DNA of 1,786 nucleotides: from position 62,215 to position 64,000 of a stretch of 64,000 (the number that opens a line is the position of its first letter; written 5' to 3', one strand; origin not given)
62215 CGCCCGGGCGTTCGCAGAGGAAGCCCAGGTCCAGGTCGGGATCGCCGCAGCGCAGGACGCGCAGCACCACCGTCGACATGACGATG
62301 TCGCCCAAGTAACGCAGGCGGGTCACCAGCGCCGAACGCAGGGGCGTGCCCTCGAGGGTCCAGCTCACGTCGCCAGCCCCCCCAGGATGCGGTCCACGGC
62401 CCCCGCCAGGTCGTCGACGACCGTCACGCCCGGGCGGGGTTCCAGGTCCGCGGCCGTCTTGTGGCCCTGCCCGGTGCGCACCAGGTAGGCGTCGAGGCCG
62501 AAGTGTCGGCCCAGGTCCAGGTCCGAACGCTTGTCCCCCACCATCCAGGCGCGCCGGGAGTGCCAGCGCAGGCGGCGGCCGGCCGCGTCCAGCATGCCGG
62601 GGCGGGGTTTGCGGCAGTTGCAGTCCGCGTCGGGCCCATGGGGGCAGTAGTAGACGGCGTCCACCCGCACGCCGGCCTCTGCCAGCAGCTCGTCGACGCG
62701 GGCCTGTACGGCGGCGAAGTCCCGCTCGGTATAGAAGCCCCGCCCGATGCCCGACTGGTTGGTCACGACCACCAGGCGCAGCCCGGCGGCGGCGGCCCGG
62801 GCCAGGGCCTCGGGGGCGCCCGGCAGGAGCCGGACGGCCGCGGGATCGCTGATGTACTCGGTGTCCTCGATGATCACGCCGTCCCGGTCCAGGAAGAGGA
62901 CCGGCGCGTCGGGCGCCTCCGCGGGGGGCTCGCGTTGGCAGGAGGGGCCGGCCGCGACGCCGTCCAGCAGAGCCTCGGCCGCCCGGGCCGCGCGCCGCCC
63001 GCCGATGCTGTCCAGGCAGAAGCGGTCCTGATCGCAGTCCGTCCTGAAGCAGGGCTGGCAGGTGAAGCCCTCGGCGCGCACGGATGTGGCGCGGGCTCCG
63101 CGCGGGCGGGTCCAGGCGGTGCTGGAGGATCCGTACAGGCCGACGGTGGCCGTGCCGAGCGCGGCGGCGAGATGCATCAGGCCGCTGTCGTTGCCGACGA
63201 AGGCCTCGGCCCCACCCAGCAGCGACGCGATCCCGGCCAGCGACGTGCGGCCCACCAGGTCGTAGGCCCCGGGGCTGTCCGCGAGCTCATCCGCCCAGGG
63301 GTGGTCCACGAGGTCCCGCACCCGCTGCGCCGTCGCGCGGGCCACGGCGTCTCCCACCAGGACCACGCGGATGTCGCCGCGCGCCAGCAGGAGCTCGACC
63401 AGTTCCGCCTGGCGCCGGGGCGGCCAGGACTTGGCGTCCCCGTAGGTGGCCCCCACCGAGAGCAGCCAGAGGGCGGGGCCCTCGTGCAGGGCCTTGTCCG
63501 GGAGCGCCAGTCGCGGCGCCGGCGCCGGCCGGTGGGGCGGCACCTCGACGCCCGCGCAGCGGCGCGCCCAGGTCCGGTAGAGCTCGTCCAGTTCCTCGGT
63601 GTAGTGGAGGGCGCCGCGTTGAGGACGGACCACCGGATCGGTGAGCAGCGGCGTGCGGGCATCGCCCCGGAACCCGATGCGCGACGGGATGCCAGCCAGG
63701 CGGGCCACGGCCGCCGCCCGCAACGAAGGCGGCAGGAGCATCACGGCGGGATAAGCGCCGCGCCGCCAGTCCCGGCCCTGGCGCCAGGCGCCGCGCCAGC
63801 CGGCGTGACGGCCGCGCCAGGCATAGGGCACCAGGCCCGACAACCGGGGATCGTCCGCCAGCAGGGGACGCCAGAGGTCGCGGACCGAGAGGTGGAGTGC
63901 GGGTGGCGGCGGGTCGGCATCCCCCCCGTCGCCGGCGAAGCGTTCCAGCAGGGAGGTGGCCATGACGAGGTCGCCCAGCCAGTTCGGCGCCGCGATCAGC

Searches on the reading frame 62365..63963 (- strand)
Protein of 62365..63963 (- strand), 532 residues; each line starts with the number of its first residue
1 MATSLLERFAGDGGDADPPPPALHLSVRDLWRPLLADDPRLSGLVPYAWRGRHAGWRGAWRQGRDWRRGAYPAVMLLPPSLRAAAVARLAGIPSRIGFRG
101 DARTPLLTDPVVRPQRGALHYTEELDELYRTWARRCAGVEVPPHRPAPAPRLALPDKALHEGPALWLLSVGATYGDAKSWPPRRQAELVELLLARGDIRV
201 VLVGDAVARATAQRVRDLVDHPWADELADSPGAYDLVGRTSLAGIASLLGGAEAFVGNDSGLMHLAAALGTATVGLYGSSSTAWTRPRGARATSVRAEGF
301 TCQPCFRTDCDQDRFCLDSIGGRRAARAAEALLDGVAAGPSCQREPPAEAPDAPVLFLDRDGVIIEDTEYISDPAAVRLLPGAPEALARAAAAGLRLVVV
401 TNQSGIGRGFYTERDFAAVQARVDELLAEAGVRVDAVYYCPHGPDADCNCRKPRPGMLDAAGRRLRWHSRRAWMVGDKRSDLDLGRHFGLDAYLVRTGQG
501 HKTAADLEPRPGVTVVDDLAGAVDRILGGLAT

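Call 85: search_protein_families(library=pfam, proteins=[window:62365-63963:-], max_evalue=0.00001)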
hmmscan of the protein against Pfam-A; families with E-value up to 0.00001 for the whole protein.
window:62365-63963:- (532 aa): 4 families
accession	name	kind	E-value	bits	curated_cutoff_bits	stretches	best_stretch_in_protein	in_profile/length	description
PF01075.23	Glyco_transf_9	-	5.5e-36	124.6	22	1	61-311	3-242/247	Glycosyltransferase family 9 (heptosyltransferase)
PF13242.12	Hydrolase_like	-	5.9e-17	61.8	22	1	450-521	2-74/75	HAD-hyrolase-like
PF08645.17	PNK3P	-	1.1e-06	28.9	22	1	382-467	33-111/161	Polynucleotide kinase 3 phosphatase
PF00702.32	Hydrolase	-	1.5e-06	29.2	26.4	1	375-489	95-191/191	haloacid dehalogenase-like hydrolase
